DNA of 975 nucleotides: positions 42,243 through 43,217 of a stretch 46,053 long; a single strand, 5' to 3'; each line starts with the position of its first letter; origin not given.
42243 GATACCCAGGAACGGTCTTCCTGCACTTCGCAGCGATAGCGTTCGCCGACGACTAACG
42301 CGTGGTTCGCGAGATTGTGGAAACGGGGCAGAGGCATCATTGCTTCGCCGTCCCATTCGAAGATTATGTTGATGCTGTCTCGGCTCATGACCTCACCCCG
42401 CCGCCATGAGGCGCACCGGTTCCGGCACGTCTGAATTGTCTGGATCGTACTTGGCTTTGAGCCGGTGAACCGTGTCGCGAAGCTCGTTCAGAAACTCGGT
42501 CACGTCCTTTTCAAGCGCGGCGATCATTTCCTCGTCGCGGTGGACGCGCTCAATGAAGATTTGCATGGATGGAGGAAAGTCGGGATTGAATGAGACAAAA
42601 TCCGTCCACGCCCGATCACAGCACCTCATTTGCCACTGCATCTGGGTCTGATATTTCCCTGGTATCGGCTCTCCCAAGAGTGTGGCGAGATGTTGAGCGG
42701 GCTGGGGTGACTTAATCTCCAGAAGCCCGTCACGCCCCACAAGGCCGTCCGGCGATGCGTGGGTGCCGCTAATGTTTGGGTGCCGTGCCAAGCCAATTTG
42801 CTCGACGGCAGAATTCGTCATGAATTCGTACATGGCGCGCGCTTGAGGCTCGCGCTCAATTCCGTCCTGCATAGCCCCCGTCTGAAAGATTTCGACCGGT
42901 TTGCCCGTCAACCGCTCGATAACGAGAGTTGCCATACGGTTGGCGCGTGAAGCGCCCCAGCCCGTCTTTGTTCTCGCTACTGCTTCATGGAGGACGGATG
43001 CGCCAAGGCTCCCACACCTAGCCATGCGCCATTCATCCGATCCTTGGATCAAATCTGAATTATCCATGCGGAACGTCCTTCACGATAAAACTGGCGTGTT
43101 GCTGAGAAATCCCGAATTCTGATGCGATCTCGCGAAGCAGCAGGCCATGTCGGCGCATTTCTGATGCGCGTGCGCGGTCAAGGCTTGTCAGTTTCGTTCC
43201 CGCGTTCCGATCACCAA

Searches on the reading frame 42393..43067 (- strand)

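Call 70: search_protein_families(library=phrogs, proteins=[window:42393-43067:-], max_evalue=0.001)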
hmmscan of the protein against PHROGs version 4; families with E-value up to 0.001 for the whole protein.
window:42393-43067:- (224 aa): 3 families
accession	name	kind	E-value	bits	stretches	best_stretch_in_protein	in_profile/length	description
phrog_149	-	DNA, RNA and nucleotide metabolism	2.2e-42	146.5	1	3-214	594-811/1242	exonuclease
phrog_434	-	DNA, RNA and nucleotide metabolism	8.4e-20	72.3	1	4-199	51-239/372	RecE-like recombination exonuclease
phrog_19855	-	head and packaging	2.6e-05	23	1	62-157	514-603/1257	virion structural protein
